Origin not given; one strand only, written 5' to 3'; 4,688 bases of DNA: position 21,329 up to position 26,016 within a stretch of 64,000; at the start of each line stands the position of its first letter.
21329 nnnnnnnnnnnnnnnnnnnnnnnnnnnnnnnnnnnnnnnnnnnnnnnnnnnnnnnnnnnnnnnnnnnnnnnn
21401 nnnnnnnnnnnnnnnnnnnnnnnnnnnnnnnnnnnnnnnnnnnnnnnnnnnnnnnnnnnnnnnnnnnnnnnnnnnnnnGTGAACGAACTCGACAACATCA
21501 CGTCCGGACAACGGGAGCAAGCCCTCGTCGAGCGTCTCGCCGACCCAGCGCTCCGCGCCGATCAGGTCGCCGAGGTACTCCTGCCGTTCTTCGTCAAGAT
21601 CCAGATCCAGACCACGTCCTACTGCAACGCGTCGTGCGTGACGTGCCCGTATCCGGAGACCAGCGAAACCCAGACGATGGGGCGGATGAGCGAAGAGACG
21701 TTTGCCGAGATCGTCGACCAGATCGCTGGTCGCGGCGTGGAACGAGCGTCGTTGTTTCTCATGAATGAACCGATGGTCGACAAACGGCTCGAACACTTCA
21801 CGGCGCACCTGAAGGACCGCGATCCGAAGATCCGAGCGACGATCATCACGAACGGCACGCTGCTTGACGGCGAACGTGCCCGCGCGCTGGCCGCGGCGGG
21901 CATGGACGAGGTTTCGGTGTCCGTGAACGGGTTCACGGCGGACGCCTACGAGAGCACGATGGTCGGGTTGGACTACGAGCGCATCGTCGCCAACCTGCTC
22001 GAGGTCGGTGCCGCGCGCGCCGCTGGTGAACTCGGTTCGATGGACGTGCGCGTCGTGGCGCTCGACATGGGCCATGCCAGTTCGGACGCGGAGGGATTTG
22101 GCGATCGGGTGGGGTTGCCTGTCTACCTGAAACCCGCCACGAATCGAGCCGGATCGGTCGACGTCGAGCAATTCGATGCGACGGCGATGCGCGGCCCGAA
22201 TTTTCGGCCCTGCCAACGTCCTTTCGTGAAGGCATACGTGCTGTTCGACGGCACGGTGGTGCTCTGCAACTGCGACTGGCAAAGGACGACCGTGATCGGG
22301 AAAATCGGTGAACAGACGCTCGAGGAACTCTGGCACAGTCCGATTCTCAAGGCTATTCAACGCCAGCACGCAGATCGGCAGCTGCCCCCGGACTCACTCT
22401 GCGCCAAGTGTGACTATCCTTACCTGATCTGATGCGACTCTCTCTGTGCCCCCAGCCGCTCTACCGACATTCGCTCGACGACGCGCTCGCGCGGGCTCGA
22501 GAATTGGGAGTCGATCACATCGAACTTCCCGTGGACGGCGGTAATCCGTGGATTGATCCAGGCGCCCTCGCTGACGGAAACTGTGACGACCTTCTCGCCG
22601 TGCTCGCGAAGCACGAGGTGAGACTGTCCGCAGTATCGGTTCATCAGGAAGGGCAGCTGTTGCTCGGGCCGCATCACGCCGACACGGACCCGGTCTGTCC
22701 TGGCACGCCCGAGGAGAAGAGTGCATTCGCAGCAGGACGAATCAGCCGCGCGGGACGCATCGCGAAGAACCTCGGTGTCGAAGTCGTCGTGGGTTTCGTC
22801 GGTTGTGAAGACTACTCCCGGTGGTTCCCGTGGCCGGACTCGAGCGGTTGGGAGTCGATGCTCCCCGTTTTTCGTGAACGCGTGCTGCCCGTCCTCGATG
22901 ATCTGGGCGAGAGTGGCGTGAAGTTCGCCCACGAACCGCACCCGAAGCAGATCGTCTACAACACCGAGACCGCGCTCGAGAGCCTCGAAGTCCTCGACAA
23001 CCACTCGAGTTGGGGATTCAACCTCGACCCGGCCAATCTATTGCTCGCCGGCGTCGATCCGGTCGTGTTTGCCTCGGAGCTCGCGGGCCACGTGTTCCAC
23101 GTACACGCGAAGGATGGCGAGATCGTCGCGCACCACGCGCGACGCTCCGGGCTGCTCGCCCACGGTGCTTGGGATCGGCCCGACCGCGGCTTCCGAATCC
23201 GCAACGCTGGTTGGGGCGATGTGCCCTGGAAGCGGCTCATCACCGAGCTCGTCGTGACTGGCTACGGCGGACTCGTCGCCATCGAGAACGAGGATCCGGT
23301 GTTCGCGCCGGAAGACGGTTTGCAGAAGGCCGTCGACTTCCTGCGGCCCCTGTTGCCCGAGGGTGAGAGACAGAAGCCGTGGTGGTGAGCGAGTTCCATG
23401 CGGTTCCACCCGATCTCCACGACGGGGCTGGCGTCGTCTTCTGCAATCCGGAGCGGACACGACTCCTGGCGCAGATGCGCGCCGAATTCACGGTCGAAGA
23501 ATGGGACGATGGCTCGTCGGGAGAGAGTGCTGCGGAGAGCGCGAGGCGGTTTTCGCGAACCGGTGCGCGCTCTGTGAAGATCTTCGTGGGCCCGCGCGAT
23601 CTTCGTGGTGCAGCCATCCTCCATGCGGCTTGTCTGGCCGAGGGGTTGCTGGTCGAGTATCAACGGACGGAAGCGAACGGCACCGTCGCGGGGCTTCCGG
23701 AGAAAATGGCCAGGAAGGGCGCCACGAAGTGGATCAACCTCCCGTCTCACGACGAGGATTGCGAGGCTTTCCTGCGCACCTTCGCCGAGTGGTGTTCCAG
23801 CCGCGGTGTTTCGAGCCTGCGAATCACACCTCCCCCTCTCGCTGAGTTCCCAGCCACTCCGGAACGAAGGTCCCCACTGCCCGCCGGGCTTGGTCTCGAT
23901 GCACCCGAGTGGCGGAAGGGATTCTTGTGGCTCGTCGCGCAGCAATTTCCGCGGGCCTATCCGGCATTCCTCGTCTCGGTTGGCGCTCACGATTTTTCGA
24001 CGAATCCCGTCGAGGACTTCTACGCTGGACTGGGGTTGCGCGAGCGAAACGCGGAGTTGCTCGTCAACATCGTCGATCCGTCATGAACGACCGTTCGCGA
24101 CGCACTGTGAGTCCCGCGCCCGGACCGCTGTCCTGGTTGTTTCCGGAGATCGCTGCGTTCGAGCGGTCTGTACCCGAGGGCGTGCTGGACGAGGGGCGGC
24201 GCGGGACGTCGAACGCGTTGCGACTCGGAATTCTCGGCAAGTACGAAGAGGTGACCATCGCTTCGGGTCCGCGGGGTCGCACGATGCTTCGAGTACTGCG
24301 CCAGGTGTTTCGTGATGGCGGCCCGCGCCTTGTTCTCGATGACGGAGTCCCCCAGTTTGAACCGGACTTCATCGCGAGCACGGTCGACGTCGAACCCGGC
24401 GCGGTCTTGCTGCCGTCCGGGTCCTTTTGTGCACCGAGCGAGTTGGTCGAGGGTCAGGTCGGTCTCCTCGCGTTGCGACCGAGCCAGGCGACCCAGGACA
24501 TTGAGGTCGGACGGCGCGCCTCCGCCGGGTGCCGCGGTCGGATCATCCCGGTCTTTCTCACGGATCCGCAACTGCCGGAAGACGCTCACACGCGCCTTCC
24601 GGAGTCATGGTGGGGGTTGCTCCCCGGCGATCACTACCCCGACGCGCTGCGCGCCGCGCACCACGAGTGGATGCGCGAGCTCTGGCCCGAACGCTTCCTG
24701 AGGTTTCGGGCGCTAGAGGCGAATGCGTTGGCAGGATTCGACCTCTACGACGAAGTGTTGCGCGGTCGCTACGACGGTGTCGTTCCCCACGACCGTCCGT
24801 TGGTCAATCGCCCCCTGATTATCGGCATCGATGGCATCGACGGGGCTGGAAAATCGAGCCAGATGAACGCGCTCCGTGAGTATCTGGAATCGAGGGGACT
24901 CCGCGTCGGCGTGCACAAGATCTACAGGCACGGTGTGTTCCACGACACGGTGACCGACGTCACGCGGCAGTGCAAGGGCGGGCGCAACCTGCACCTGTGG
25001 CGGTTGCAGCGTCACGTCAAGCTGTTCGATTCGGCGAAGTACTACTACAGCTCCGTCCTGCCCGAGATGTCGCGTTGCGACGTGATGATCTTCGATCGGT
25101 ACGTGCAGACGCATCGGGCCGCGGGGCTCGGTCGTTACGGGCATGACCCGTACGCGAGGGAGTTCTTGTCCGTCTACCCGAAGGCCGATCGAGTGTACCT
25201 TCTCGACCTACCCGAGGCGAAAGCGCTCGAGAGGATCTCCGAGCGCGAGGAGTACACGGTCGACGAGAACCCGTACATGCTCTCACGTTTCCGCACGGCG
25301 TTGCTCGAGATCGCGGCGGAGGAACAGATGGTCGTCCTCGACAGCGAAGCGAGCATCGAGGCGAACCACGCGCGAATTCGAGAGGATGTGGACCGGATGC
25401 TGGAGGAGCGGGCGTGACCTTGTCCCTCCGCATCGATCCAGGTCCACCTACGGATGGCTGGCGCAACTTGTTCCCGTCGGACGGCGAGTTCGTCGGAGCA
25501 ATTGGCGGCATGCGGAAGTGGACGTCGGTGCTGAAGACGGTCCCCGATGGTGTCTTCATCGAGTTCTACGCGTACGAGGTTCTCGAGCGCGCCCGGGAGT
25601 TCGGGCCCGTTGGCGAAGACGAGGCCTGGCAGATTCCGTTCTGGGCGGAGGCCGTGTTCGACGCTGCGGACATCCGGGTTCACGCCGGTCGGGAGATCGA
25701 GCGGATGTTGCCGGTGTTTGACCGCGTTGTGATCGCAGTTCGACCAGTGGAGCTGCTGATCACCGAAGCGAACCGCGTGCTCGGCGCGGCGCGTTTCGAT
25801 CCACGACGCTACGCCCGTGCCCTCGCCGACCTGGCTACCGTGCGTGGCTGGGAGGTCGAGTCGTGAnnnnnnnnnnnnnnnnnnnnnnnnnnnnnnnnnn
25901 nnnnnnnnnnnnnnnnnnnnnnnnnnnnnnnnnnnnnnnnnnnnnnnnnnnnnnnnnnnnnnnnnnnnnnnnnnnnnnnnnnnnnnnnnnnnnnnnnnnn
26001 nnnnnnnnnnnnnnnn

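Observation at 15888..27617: Twelve translationally coupled genes plus a convergent GT4: candidate aminocyclitol / pseudosugar biosynthetic system in a PVC-like genome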

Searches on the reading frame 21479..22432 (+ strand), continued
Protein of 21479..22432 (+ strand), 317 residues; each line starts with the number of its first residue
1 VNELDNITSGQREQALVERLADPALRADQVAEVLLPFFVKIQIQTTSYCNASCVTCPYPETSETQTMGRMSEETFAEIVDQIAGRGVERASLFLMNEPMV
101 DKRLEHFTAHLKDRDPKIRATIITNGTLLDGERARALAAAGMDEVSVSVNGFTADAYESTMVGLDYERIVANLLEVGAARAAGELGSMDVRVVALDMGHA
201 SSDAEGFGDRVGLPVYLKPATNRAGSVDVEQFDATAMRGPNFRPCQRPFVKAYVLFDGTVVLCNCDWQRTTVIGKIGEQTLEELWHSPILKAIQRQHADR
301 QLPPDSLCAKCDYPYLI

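Call 95: search_protein_families(library=pfam, proteins=[P0193, P0196, P0200, P0201, P0204, P0234, P0266], max_evalue=0.00001)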
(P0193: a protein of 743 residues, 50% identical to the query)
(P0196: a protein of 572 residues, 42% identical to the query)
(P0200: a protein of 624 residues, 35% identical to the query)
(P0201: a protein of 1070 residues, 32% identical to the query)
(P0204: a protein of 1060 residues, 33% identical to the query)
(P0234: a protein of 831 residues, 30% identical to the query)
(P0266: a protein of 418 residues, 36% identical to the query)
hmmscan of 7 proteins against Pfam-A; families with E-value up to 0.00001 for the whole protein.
P0193 (743 aa): 4 families
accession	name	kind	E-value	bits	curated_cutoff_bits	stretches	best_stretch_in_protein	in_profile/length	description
PF02056.22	Glyco_hydro_4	-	1.3e-30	106.8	23.2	1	6-172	1-170/183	Family 4 glycosyl hydrolase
PF11975.13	Glyco_hydro_4C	-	1.1e-24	88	24.1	1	194-406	1-210/211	Family 4 glycosyl hydrolase C-terminal domain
PF04055.27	Radical_SAM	-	6e-16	59.5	29.5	1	470-604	2-138/166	Radical SAM superfamily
PF13186.11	SPASM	-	5.3e-10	39.9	21.5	1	671-738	1-67/67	Iron-sulfur cluster-binding domain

P0196 (572 aa): 4 families
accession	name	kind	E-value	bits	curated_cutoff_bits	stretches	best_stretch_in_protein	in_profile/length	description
PF00293.34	NUDIX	-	3.1e-16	60.1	21.1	1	115-216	5-112/134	NUDIX domain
PF04055.27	Radical_SAM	-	4.2e-13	50.2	29.5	1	289-426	2-139/166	Radical SAM superfamily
PF13186.11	SPASM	-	1.9e-12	47.7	21.5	1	497-564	1-67/67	Iron-sulfur cluster-binding domain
PF14815.12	NUDIX_4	-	7.4e-06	26.2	35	0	116-172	2-54/113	NUDIX domain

P0200 (624 aa): 4 families
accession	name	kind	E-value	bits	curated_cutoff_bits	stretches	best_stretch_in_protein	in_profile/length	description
PF13692.12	Glyco_trans_1_4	-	6.7e-26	91.7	27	1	144-287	3-142/142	Glycosyl transferases group 1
PF00534.26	Glycos_transf_1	-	5.5e-25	88.3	26.4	1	129-295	2-166/172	Glycosyl transferases group 1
PF13186.11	SPASM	-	9e-18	64.8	21.5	1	553-619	1-66/67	Iron-sulfur cluster-binding domain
PF04055.27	Radical_SAM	-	1.8e-12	48.2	29.5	1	355-490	5-143/166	Radical SAM superfamily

P0201 (1070 aa): 7 families
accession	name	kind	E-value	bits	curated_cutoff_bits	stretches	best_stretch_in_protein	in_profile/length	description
PF00534.26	Glycos_transf_1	-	8.7e-68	227.6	26.4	2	186-352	2-171/172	Glycosyl transferases group 1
PF13692.12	Glyco_trans_1_4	-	6.2e-62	208.5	27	2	201-339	3-142/142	Glycosyl transferases group 1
PF13186.11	SPASM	-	2.7e-17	63.2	21.5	1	999-1065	1-66/67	Iron-sulfur cluster-binding domain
PF13524.12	Glyco_trans_1_2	-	4.9e-14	52.9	25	1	229-369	13-144/144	Glycosyl transferase-like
PF04055.27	Radical_SAM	-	2.9e-12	47.5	29.5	1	797-938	1-144/166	Radical SAM superfamily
PF20706.3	GT4-conflict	-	1.3e-09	38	26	0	267-363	275-381/385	Family 4 Glycosyltransferase in conflict systems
PF13439.12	Glyco_transf_4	-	4.8e-08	33.6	28.5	0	12-177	1-169/170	Glycosyltransferase Family 4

P0204 (1060 aa): 7 families
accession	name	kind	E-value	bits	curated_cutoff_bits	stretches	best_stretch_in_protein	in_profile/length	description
PF00534.26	Glycos_transf_1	-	4.8e-71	238.2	26.4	2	190-352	5-170/172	Glycosyl transferases group 1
PF13692.12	Glyco_trans_1_4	-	2.4e-61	206.6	27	2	202-339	3-141/142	Glycosyl transferases group 1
PF13186.11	SPASM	-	1.4e-16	61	21.5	1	989-1055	1-66/67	Iron-sulfur cluster-binding domain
PF04055.27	Radical_SAM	-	9.4e-14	52.4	29.5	1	788-925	2-142/166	Radical SAM superfamily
PF13524.12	Glyco_trans_1_2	-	1.2e-12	48.4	25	1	248-369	27-143/144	Glycosyl transferase-like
PF20706.3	GT4-conflict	-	2.7e-11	43.5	26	0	260-325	267-332/385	Family 4 Glycosyltransferase in conflict systems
PF13439.12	Glyco_transf_4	-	6.2e-07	30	28.5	0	13-83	2-78/170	Glycosyltransferase Family 4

P0234 (831 aa): 6 families
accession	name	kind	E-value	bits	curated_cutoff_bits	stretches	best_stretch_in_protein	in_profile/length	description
PF00534.26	Glycos_transf_1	-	2e-65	219.9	26.4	2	2-120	49-169/172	Glycosyl transferases group 1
PF13692.12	Glyco_trans_1_4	-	3.6e-65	219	27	2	2-109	35-142/142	Glycosyl transferases group 1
PF20706.3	GT4-conflict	-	5.8e-17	62.2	26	1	295-468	147-321/385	Family 4 Glycosyltransferase in conflict systems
PF13524.12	Glyco_trans_1_2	-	4.4e-15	56.3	25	1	27-131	28-136/144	Glycosyl transferase-like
PF13186.11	SPASM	-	1.3e-14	54.7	21.5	1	760-826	1-66/67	Iron-sulfur cluster-binding domain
PF04055.27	Radical_SAM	-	1.8e-10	41.6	29.5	1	559-697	2-143/166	Radical SAM superfamily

P0266 (418 aa): 2 families
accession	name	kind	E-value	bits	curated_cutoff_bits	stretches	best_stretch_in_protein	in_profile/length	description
PF13186.11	SPASM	-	1.5e-16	60.9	21.5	1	343-408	1-67/67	Iron-sulfur cluster-binding domain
PF04055.27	Radical_SAM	-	5.7e-09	36.8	29.5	1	150-265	1-116/166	Radical SAM superfamily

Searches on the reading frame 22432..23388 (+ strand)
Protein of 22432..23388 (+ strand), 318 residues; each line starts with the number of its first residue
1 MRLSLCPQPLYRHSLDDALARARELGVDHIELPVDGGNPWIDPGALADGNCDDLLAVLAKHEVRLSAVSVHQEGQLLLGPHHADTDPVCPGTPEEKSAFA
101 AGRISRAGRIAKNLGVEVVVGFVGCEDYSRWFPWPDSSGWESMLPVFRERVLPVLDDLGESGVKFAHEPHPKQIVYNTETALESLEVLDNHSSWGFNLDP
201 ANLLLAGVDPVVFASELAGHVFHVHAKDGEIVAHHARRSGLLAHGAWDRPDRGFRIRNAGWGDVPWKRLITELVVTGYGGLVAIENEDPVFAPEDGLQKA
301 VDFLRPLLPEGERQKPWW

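Call 4: search_protein_families(library=pfam, proteins=[window:22432-23388:+], max_evalue=0.01)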
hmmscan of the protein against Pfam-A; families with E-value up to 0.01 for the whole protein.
window:22432-23388:+ (318 aa): 1 family
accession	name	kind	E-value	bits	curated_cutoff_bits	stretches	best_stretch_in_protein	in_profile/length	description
PF01261.30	AP_endonuc_2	-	1.5e-27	97.3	31.1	1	19-306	1-248/249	Xylose isomerase-like TIM barrel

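Call 5: search_protein_families(library=ncbifam, proteins=[window:22432-23388:+], max_evalue=0.01)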
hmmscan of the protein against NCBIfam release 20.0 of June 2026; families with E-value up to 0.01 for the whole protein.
window:22432-23388:+ (318 aa): 2 families
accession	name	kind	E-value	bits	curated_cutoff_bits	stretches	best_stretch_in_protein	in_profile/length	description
TIGR04379.1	myo_inos_iolE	equivalog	0.0011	18.6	290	1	158-292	142-273/290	myo-inosose-2 dehydratase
NF007360.0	PRK09856.1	equivalog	0.0091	15.5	305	0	11-63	11-61/276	fructoselysine 3-epimerase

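Call 21: search_solved_structures(query=window:22432-23388:+, max_evalue=0.01)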
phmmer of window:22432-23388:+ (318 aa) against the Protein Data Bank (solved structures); distinct sequences matched with E-value up to 0.01: 5.
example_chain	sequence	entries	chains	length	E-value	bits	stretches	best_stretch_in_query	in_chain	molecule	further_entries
2zds_A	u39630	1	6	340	4.8e-30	108.2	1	15-300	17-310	Putative DNA-binding protein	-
8ro4_A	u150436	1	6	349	5.1e-23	85.1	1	15-305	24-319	2-hydroxy-3-keto-glucal hydratase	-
3tva_A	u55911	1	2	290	0.00012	24.7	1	105-296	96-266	Xylose isomerase domain protein TIM barrel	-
8bvk_A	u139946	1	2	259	0.00061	22.3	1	136-232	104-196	Xylose isomerase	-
8z1i_A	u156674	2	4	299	0.0025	20.3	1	183-294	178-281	Art22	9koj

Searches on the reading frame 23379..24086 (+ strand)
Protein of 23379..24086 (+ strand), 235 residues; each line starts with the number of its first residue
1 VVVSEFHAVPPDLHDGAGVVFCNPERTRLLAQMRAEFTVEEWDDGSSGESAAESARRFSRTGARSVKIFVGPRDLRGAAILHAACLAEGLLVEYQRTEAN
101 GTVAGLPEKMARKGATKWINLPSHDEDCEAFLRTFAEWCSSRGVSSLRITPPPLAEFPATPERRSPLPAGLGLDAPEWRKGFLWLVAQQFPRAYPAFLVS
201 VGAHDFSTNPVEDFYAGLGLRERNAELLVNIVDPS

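Call 4: search_protein_families(library=pfam, proteins=[window:23379-24086:+], max_evalue=0.01)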
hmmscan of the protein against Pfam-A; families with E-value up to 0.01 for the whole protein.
window:23379-24086:+ (235 aa): 0 families

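Call 5: search_protein_families(library=ncbifam, proteins=[window:23379-24086:+], max_evalue=0.01)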
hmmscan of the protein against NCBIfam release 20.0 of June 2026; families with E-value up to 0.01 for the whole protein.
window:23379-24086:+ (235 aa): 0 families

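Call 58: search_protein_families(library=ncbifam, proteins=[window:23379-24083:+], max_evalue=0.01)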
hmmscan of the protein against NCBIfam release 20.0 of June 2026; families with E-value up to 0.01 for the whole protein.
window:23379-24083:+ (235 aa): 0 families

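Call 64: predict_structure(alignment_id=A3)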
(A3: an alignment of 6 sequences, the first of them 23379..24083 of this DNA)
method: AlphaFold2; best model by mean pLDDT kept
length: 235 residues; sequences in the alignment: 6
mean_pLDDT: 69.4   pTM: 0.67
mean pLDDT of the five models: 69.4, 66.5, 62.2, 60.5, 59.2
residues with pLDDT >= 90: 17; 70-90: 136; 50-70: 37; < 50: 45
segments of 3 or more residues with pLDDT < 50: 15-21, 204-235
pLDDT, mean of each block of 10 residues (from residue 1): 73 51 72 84 77 85 90 79 88 88 71 65 83 84 77 73 56 73 76 65 43 33 30 28
secondary structure, 60 per line:
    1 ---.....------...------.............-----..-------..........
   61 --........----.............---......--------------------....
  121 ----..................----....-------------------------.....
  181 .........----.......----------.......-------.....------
elements in order: E4-8 H24-36 H51-60 E63-70 H75-87 E91-96 E117-120 H125-142 E147-150 H176-189 H194-200 H211-217 H225-229

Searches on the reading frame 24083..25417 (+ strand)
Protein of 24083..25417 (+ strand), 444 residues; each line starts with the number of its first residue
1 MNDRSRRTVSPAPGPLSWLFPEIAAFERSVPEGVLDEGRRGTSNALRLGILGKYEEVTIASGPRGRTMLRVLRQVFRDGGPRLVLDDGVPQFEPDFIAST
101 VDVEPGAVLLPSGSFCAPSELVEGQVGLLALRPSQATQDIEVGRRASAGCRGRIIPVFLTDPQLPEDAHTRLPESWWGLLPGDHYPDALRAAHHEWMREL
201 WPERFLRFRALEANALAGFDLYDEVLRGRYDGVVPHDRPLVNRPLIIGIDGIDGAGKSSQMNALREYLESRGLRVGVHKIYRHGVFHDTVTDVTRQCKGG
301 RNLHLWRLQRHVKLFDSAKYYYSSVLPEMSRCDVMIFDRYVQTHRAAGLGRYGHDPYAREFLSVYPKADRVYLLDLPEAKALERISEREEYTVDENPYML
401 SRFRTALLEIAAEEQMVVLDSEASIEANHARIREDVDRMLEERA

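Call 4: search_protein_families(library=pfam, proteins=[window:24083-25417:+], max_evalue=0.01)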
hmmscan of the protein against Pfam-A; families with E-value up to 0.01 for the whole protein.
window:24083-25417:+ (444 aa): 4 families
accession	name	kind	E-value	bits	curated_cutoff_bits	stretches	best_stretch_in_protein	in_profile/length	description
PF02223.23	Thymidylate_kin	-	2.3e-16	60.4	27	1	249-432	1-185/185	Thymidylate kinase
PF03308.22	MeaB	-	0.00067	19.2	23.1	1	243-278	32-67/273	Methylmalonyl Co-A mutase-associated GTPase MeaB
PF03205.20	MobB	-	0.0029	17.9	26.6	1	246-337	1-96/133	Molybdopterin guanine dinucleotide synthesis protein B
PF13238.12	AAA_18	-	0.0077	17.1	29.4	0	247-392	1-115/128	AAA domain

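Call 5: search_protein_families(library=ncbifam, proteins=[window:24083-25417:+], max_evalue=0.01)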
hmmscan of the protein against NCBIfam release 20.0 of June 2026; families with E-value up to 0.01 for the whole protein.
window:24083-25417:+ (444 aa): 5 families
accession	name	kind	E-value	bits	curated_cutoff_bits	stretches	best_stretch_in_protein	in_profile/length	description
TIGR00041.1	DTMP_kinase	equivalog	6.5e-11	42.3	83.25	1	246-432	6-196/196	dTMP kinase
NF005923.0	PRK07933.1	equivalog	6.2e-07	29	193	1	246-390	2-155/213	dTMP kinase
TIGR00750.1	lao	equivalog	0.00049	19.3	240.75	1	243-278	33-68/300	methylmalonyl Co-A mutase-associated GTPase MeaB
NF006958.0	PRK09435.1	equivalog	0.0062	15.6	329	0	242-277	55-90/333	methylmalonyl Co-A mutase-associated GTPase MeaB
TIGR03708.1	poly_P_AMP_trns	equivalog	0.0085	14.8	547.65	0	243-275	39-71/493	polyphosphate:AMP phosphotransferase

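Call 43: find_homologous_proteins(query=window:24083-25414:+, max_evalue=0.001)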
Query window:24083-25414:+ (444 aa): 66 proteins with E <= 0.001 among 8000 candidates.
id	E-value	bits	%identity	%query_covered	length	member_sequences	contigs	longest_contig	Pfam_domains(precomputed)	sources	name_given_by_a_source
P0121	2.2e-297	1004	99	100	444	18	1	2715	PF02223.24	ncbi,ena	-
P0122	1.8e-225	767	77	100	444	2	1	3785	PF02223.24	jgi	jgi:dTMP kinase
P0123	8.0e-179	613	63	100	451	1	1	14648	PF02223.24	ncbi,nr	ncbi:MAG: hypothetical protein VX951_12725 [Planctomycetota bacterium]|nr:hypothetical protein [Plan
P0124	4.1e-161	555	60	99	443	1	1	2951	PF02223.24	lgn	-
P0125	3.9e-154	532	58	96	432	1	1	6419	PF02223.24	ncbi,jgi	-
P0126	7.7e-135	468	52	100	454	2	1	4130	PF02223.24,PF13238.13,PF03308.23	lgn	-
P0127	4.0e-122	426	49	98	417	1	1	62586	PF02223.24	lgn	-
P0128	1.9e-112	395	50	97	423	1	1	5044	PF02223.24,PF13238.13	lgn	-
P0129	6.4e-106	373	46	96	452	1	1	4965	PF02223.24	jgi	-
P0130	4.7e-104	367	47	98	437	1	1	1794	PF02223.24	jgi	-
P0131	1.6e-100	355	43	98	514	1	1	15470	PF02223.24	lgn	-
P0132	3.1e-99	351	44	98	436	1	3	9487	PF02223.24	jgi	jgi:thymidylate kinase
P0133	7.3e-99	350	45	87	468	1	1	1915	PF02223.24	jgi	jgi:dTMP kinase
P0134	3.1e-98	348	45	88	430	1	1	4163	PF02223.24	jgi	jgi:dTMP kinase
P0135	4.6e-98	347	57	65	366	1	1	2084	PF02223.24,PF13238.13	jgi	jgi:dTMP kinase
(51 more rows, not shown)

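Call 53: predict_structure(alignment_id=A2)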
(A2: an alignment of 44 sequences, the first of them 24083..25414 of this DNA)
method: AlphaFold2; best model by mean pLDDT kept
length: 444 residues; sequences in the alignment: 44
mean_pLDDT: 92.5   pTM: 0.87
mean pLDDT of the five models: 92.5, 91.7, 91.6, 91.1, 90.3
residues with pLDDT >= 90: 362; 70-90: 66; 50-70: 14; < 50: 2
segments of 3 or more residues with pLDDT < 50: none
pLDDT, mean of each block of 10 residues (from residue 1): 80 96 94 88 86 96 96 95 95 95 95 97 97 97 94 97 90 96 95 98 97 94 90 61 92 95 98 96 74 85 90 92 94 97 93 88 93 98 91 86 96 97 97 98 93
secondary structure, 60 per line:
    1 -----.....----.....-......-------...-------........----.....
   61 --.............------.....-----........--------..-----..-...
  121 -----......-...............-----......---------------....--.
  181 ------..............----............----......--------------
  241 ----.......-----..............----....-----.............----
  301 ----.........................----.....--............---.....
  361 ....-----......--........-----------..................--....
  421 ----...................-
elements in order: E6-10 H15-19 H21-26 E34-36 H44-51 E56-60 H63-75 E82-86 H92-99 E126-131 H133-147 E153-158 H187-200 H205-216 H221-226 E245-251 H257-270 E275-278 H284-296 H305-329 E334-338 H341-352 H356-364 E370-375 H378-385 H397-414 E417-420 H425-443

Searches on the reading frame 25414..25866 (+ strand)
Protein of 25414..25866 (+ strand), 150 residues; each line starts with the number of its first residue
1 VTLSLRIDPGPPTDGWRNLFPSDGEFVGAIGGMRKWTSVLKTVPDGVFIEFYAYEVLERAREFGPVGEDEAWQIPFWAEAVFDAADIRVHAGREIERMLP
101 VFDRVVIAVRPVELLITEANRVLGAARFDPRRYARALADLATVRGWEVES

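Call 6: search_protein_families(library=pfam, proteins=[window:25414-25866:+], max_evalue=0.01)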
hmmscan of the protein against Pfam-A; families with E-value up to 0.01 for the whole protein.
window:25414-25866:+ (150 aa): 0 families

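Call 58: search_protein_families(library=ncbifam, proteins=[window:25414-25863:+], max_evalue=0.01)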
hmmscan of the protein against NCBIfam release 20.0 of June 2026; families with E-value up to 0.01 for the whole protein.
window:25414-25863:+ (150 aa): 0 families
